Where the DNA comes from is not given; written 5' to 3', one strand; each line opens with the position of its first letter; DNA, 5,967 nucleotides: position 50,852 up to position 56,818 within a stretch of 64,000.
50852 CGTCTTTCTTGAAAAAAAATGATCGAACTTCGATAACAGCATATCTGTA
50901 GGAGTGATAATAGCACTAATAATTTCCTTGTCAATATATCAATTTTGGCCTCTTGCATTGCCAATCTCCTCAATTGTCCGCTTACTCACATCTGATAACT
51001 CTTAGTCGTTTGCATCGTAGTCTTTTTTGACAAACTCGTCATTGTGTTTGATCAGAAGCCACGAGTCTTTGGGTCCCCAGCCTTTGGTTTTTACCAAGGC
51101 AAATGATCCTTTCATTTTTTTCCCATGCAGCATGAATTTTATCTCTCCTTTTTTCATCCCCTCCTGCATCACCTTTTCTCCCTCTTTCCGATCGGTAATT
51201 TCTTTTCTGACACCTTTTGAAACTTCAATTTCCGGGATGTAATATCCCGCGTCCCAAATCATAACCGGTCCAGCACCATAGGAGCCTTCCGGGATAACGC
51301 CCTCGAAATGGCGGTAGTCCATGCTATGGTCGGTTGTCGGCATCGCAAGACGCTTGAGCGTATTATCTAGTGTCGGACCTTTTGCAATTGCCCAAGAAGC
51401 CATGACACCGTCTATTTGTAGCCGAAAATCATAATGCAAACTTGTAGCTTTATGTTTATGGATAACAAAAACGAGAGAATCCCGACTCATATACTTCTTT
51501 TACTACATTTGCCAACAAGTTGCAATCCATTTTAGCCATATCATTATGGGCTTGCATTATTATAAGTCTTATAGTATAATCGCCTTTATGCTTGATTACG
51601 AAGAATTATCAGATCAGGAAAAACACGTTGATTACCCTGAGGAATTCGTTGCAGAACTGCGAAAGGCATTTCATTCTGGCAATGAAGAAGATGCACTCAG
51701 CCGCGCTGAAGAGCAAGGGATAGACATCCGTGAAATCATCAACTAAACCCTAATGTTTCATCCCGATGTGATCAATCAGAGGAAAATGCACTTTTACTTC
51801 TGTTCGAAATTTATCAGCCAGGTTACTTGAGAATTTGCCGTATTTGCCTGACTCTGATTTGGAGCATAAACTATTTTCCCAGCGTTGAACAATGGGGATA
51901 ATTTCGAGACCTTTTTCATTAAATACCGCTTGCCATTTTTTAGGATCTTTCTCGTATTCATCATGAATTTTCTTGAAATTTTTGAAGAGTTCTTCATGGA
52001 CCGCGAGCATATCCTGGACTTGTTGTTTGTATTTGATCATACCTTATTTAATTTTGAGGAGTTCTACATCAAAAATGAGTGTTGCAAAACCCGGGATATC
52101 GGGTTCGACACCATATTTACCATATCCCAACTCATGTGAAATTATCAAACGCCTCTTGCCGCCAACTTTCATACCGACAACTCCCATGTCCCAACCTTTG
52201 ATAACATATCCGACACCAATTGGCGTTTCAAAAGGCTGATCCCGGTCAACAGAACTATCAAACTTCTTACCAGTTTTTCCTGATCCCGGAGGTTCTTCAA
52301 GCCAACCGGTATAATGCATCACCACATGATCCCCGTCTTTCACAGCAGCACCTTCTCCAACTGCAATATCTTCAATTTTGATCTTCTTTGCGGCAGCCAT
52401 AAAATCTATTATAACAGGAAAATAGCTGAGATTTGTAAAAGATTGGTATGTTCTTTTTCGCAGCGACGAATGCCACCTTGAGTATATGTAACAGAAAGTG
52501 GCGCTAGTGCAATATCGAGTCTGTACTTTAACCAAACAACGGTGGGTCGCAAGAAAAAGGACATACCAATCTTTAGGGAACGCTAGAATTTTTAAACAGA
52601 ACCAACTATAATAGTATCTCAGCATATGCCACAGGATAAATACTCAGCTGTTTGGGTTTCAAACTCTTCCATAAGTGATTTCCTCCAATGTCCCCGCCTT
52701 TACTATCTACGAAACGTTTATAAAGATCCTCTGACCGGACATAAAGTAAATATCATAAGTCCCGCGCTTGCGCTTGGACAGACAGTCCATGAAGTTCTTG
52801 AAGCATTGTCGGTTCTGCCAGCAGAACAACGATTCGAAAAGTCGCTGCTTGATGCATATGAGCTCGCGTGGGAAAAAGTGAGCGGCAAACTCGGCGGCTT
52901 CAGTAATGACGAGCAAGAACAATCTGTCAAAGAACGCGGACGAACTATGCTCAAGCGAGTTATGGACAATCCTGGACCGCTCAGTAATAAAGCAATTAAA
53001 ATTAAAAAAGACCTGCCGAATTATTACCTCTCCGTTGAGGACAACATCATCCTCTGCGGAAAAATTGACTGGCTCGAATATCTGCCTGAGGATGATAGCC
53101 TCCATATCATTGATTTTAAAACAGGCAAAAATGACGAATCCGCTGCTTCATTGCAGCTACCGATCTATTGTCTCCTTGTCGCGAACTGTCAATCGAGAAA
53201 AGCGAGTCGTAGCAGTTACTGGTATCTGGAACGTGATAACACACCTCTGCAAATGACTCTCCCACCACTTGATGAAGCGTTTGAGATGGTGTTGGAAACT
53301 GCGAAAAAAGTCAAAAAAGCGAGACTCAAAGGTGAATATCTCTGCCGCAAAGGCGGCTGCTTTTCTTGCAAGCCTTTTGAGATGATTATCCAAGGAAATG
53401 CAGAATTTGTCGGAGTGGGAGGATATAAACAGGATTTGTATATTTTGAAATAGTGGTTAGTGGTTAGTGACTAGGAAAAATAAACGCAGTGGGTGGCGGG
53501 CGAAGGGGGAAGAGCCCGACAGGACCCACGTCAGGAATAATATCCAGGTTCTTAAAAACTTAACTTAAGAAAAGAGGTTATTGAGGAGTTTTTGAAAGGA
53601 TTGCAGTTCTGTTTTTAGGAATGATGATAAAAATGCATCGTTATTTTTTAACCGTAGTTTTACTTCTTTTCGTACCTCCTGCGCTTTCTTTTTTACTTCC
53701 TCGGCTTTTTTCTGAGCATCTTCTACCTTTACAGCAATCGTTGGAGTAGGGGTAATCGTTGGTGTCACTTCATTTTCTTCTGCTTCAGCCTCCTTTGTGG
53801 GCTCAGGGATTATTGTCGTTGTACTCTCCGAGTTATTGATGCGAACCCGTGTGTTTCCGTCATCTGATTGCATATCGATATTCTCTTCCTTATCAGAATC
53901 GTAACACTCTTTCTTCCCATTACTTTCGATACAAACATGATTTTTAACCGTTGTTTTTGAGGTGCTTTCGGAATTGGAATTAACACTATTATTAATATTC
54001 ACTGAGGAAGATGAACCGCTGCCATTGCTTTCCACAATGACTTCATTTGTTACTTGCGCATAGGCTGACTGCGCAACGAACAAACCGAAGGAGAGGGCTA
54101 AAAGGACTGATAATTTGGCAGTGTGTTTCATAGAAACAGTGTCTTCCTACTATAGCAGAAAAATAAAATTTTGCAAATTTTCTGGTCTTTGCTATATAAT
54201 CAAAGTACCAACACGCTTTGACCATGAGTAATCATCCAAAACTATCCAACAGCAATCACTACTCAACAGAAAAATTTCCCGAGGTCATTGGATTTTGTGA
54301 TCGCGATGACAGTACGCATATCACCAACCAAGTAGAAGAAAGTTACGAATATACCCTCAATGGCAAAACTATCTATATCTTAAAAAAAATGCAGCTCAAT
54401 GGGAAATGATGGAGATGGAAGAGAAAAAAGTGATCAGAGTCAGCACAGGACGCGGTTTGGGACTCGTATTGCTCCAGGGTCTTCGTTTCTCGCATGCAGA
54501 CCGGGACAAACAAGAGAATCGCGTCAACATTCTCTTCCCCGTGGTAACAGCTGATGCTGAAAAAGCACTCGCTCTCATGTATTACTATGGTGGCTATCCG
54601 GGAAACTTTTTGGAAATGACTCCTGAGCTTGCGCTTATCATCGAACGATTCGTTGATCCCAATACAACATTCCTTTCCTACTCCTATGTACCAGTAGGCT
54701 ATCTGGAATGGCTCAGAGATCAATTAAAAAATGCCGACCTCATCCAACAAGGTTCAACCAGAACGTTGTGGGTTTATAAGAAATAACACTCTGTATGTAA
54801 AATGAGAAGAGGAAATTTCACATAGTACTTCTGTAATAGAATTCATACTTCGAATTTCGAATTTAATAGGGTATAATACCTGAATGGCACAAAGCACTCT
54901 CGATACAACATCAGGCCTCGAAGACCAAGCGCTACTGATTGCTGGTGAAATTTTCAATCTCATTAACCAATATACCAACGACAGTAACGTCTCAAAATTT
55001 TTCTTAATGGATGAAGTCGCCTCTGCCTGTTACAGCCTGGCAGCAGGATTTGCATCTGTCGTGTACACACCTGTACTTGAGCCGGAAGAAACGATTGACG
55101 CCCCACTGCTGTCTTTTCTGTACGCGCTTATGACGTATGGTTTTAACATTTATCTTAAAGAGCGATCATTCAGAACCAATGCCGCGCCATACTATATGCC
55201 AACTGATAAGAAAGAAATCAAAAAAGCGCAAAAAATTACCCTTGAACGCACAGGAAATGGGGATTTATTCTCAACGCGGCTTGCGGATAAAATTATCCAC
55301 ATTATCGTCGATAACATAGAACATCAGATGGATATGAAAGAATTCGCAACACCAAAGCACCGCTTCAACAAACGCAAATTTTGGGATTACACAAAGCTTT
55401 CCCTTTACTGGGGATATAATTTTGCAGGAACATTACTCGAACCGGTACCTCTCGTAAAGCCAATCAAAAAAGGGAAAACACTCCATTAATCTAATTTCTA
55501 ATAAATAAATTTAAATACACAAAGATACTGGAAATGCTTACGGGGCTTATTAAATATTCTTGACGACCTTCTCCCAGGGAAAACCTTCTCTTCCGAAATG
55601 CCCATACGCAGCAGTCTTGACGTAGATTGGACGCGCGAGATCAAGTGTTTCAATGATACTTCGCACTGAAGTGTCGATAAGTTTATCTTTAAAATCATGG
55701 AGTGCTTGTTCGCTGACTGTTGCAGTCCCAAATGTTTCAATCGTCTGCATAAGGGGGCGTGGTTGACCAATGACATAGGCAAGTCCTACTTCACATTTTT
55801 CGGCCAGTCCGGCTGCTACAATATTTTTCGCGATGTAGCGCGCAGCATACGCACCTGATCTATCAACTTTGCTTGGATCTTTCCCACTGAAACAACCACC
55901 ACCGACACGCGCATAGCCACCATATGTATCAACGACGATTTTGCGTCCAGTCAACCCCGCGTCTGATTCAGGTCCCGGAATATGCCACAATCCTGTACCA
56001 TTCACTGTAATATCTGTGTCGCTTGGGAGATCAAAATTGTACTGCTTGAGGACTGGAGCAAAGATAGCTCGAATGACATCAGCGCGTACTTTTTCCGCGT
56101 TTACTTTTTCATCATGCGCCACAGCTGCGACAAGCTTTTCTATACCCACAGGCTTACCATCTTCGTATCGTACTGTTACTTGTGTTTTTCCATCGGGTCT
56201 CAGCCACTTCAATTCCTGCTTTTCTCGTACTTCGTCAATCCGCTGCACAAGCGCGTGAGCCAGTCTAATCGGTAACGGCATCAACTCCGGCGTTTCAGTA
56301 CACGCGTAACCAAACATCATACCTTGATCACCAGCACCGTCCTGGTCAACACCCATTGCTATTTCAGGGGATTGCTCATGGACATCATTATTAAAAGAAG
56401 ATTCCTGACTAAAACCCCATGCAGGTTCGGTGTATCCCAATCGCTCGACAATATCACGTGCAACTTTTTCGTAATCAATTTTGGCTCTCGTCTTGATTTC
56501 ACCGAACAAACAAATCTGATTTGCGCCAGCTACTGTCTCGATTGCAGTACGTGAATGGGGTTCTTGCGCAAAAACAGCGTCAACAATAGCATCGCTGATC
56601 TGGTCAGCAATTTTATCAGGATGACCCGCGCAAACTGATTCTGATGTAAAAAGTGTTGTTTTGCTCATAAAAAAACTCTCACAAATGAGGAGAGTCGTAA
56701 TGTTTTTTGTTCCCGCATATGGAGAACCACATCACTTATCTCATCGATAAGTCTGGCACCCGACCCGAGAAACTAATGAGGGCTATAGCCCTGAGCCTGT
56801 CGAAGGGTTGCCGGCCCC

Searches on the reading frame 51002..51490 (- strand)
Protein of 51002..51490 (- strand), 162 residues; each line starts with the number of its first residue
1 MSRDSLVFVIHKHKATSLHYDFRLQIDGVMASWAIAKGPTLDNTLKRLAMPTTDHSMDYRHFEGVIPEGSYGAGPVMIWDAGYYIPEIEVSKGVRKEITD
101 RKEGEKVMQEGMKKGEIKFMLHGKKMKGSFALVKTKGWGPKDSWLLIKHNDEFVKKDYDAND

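Call 63: search_protein_families(library=pfam, proteins=[window:51002-51490:-], max_evalue=0.001)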
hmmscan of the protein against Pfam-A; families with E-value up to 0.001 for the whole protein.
window:51002-51490:- (162 aa): 1 family
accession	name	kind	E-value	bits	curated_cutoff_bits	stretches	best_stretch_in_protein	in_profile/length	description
PF13298.12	LigD_N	-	2.9e-40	137.2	31.1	1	11-134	1-107/107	DNA Ligase D 3'-phosphoesterase domain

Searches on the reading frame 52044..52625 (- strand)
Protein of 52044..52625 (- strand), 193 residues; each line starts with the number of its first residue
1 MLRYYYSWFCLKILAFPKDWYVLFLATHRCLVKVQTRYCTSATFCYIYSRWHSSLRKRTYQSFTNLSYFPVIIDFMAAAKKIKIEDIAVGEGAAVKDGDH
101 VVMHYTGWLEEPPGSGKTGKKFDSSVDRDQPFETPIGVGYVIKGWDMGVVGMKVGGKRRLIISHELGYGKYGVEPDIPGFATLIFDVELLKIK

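Call 63: search_protein_families(library=pfam, proteins=[window:52044-52625:-], max_evalue=0.001)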
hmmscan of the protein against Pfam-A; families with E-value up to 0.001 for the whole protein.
window:52044-52625:- (193 aa): 1 family
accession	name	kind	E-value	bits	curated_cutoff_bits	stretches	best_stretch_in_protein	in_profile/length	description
PF00254.34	FKBP_C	-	2.3e-31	108.4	21.1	1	94-190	4-94/94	FKBP-type peptidyl-prolyl cis-trans isomerase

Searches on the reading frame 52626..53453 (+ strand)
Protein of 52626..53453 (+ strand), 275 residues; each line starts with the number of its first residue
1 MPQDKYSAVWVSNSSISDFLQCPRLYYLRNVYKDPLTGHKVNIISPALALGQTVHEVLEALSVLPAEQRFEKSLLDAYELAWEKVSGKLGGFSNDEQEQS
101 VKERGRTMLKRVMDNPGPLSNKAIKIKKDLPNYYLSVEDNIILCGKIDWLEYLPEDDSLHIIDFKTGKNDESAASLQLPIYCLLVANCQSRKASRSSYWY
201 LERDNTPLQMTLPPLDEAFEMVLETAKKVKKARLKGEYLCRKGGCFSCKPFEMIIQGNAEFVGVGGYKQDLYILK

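Call 63: search_protein_families(library=pfam, proteins=[window:52626-53453:+], max_evalue=0.001)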
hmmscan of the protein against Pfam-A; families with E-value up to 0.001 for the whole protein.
window:52626-53453:+ (275 aa): 2 families
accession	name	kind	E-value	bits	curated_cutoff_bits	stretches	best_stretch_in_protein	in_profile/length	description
PF12705.13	PDDEXK_1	-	1.9e-21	77.6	22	1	11-248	2-240/247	PD-(D/E)XK nuclease superfamily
PF01930.23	Cas_Cas4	-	0.00087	19.9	22.7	0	144-233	53-138/160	Domain of unknown function DUF83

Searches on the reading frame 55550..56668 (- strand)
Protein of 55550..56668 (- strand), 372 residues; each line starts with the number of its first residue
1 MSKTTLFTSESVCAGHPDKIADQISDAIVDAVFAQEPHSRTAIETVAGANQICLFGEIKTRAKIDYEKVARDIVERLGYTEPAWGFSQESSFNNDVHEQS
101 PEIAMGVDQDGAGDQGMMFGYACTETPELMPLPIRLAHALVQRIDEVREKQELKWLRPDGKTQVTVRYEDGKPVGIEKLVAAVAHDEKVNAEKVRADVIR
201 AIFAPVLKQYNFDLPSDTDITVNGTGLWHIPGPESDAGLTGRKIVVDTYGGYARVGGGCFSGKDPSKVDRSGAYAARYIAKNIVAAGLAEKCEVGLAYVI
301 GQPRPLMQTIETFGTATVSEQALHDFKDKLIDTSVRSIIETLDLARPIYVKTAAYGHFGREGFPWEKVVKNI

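Call 63: search_protein_families(library=pfam, proteins=[window:55550-56668:-], max_evalue=0.001)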
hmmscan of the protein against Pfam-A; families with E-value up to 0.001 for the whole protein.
window:55550-56668:- (372 aa): 3 families
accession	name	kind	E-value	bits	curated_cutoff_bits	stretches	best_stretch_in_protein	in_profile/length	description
PF02773.21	S-AdoMet_synt_C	-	2.9e-59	199.4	25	1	230-367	1-138/138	S-adenosylmethionine synthetase, C-terminal domain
PF02772.21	S-AdoMet_synt_M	-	3.3e-42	143.8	29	1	110-226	2-118/120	S-adenosylmethionine synthetase, central domain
PF00438.25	S-AdoMet_synt_N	-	2.3e-33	115.1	33.1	1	5-101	2-99/99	S-adenosylmethionine synthetase, N-terminal domain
